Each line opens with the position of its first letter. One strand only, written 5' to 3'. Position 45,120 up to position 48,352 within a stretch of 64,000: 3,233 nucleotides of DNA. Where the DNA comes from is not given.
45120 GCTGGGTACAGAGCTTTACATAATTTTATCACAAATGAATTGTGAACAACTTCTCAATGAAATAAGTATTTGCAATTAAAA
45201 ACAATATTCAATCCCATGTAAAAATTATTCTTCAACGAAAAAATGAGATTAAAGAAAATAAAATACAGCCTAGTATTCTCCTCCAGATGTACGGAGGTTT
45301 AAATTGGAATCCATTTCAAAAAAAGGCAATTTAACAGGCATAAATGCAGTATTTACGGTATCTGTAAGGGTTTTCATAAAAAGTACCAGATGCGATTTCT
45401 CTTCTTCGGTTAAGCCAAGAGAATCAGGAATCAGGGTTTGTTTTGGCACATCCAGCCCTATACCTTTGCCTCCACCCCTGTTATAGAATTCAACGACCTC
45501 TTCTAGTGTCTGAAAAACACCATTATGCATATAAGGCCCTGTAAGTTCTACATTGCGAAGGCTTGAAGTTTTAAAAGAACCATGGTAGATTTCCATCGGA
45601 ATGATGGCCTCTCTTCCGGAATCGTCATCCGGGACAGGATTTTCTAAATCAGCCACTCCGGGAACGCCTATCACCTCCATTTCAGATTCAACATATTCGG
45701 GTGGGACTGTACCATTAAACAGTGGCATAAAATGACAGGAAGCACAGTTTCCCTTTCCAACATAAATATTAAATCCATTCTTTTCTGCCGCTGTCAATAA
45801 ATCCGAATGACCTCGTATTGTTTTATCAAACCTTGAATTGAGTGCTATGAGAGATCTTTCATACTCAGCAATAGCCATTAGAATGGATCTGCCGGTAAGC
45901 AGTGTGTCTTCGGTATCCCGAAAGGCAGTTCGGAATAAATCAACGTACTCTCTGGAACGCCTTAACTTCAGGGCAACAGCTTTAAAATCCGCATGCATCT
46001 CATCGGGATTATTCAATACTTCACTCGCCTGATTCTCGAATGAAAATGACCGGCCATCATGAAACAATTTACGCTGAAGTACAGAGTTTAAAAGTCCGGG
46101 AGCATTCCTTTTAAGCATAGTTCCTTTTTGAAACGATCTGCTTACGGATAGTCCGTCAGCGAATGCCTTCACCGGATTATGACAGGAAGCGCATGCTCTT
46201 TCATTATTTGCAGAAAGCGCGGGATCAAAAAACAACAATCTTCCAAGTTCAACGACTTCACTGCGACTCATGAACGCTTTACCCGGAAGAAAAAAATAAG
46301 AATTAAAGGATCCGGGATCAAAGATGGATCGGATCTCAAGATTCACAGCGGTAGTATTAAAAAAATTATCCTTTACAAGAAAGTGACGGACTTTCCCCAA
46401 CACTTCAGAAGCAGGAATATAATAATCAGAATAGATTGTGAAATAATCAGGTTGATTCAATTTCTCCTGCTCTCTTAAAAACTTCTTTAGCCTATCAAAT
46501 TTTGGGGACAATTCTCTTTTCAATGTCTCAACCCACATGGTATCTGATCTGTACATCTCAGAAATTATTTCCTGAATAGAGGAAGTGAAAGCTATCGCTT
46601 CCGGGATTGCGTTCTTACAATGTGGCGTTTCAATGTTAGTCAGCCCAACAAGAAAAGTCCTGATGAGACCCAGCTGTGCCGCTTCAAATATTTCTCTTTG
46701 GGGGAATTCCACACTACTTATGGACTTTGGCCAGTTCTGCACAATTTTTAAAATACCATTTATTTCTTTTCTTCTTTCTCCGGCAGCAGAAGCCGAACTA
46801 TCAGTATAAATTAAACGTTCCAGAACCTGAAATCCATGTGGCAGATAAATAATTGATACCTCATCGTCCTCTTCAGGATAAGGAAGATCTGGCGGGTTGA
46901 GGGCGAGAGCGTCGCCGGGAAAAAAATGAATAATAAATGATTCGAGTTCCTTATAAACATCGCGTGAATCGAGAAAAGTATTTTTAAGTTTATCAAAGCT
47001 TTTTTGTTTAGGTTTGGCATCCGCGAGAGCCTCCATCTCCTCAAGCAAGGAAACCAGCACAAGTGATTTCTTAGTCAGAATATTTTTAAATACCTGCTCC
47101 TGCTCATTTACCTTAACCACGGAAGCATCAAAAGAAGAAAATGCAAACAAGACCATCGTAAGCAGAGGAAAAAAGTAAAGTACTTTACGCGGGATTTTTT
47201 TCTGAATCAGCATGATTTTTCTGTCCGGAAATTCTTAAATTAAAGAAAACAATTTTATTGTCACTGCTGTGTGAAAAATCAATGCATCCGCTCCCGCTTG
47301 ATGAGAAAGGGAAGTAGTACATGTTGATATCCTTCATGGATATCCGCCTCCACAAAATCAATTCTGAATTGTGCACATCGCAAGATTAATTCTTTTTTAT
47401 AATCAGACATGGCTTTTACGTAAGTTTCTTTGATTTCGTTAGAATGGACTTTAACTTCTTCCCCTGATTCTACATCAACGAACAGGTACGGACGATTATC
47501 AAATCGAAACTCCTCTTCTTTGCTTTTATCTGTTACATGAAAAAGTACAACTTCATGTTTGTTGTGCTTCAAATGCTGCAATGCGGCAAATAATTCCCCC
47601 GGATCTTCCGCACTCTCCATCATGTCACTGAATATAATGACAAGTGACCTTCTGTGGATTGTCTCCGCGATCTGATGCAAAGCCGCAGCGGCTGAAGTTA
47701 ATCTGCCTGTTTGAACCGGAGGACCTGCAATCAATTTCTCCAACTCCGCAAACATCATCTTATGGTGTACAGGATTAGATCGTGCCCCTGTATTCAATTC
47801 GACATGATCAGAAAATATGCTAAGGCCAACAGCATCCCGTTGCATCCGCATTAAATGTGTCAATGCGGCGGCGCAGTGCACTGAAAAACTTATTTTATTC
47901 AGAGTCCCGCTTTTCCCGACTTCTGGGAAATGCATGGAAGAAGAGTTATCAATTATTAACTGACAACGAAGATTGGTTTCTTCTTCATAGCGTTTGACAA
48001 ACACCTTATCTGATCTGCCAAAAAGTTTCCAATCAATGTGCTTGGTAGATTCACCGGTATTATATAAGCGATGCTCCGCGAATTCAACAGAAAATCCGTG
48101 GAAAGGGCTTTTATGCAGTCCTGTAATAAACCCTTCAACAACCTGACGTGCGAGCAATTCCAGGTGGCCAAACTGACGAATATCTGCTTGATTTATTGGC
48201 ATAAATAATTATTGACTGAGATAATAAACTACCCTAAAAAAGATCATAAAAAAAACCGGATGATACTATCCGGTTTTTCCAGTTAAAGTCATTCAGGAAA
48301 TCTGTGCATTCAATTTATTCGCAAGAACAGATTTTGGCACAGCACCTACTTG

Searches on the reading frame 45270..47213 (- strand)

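Call 14: search_protein_families(library=pfam, proteins=[window:45270-47213:-], max_evalue=0.001)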
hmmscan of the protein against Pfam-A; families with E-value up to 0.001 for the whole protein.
window:45270-47213:- (647 aa): 1 family
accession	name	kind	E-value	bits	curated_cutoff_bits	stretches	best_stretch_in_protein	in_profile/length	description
PF03150.19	CCP_MauG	-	7.8e-44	150.4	25.6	1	319-470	2-148/149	Di-haem cytochrome c peroxidase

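Call 30: search_protein_families(library=ncbifam, proteins=[window:45270-47213:-], max_evalue=0.001)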
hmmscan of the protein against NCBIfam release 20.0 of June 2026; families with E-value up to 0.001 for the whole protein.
window:45270-47213:- (647 aa): 4 families
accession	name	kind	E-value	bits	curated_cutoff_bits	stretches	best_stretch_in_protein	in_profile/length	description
TIGR04039.1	MXAN_0977_Heme2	hypoth_equivalog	9e-56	189.3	362.85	1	318-619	9-324/336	MbnH family di-heme enzyme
TIGR03791.1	TTQ_mauG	equivalog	3.3e-48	164.4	443.85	1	319-621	4-283/291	tryptophan tryptophylquinone biosynthesis enzyme MauG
TIGR03981.2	SAM_quin_mod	hypoth_equivalog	1.3e-27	96.7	340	2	431-577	217-358/411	His-Xaa-Ser system-associated MauG-like protein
NF052341.1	hydrazine_gamma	equivalog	0.00043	19.3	625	0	317-346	64-93/339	hydrazine synthase subunit gamma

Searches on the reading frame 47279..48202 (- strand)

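Call 14: search_protein_families(library=pfam, proteins=[window:47279-48202:-], max_evalue=0.001)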
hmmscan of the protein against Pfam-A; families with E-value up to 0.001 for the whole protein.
window:47279-48202:- (307 aa): 2 families
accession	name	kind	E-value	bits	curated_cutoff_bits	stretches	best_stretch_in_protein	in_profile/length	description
PF01882.25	DUF58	-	6.1e-35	120.8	23.4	1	43-269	1-214/216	Protein of unknown function DUF58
PF13519.12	VWA_2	-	2.9e-07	31.5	27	1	82-193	3-105/107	von Willebrand factor type A domain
